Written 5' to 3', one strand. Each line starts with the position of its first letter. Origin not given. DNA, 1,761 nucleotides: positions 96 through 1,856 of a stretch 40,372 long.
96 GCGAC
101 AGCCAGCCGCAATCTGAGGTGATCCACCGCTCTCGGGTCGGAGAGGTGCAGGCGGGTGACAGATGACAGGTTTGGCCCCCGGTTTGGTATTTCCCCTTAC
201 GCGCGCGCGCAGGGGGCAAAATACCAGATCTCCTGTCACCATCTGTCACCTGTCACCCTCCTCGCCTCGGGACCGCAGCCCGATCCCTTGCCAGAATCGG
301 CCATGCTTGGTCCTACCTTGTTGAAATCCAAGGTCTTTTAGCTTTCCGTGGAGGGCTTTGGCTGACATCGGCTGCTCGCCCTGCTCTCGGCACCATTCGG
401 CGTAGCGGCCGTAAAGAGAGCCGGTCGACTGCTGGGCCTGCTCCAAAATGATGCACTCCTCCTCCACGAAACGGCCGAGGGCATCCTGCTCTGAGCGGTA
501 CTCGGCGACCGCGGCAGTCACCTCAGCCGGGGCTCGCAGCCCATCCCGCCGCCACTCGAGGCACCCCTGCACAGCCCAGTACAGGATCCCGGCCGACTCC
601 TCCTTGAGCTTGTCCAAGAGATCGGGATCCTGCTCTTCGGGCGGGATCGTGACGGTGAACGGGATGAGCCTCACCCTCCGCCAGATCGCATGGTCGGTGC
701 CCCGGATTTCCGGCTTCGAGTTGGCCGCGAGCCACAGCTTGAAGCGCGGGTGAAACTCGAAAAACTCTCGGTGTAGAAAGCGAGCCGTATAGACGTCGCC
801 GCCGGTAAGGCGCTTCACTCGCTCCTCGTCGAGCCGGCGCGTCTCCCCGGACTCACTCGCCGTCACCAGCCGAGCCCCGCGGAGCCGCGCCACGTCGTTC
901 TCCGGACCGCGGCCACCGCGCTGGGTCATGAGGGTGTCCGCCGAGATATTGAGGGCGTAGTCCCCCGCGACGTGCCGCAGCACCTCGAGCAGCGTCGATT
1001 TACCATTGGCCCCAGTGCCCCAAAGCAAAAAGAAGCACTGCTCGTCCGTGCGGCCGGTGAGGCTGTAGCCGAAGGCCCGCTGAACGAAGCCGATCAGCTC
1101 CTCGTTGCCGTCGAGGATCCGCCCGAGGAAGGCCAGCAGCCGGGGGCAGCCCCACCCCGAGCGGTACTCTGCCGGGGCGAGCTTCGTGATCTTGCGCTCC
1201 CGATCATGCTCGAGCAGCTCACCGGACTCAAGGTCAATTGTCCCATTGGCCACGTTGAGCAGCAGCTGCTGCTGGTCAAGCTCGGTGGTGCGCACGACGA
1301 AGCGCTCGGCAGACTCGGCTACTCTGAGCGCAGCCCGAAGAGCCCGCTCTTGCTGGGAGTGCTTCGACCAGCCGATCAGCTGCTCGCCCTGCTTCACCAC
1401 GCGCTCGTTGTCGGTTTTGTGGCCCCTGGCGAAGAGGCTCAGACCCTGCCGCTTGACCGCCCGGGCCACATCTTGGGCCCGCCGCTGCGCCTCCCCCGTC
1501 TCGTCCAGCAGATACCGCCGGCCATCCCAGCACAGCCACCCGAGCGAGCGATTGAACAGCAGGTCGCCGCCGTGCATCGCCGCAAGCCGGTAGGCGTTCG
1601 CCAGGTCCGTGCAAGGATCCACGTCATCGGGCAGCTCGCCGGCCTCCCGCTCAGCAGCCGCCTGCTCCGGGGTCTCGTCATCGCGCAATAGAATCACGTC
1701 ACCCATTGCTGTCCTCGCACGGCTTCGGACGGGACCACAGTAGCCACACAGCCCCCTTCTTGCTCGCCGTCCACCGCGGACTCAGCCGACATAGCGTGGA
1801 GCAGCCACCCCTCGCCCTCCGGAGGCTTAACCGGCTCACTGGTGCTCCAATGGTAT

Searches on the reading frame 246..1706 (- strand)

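Call 40: search_protein_families(library=phrogs, proteins=[window:246-1706:-], max_evalue=0.001)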
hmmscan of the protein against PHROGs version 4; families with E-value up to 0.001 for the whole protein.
window:246-1706:- (486 aa): 10 families
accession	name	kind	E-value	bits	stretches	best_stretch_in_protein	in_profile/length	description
phrog_6088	-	DNA, RNA and nucleotide metabolism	3e-134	450.2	1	33-479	333-765/772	DNA primase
phrog_1156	-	DNA, RNA and nucleotide metabolism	1.1e-121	408.9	1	28-483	355-831/855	DNA primase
phrog_1829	-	DNA, RNA and nucleotide metabolism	5.2e-116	389.6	1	15-480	308-758/772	DNA primase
phrog_2478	-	DNA, RNA and nucleotide metabolism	5.2e-115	386.4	1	31-479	404-842/854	DNA polymerase/primase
phrog_16950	-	DNA, RNA and nucleotide metabolism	4.8e-84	283.8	1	8-457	342-807/843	DNA primase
phrog_864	-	DNA, RNA and nucleotide metabolism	3.1e-74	252.1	1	139-470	280-610/1064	DNA primase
phrog_1883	-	DNA, RNA and nucleotide metabolism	3.3e-68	231.7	1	96-480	361-750/756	DNA helicase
phrog_7601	-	unknown function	2.4e-36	126.6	1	207-478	4-272/289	-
phrog_16213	-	DNA, RNA and nucleotide metabolism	1e-13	51.5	1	147-419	313-585/732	DNA primase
phrog_4210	-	DNA, RNA and nucleotide metabolism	5.5e-06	25.4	1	212-458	164-405/1304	DNA polymerase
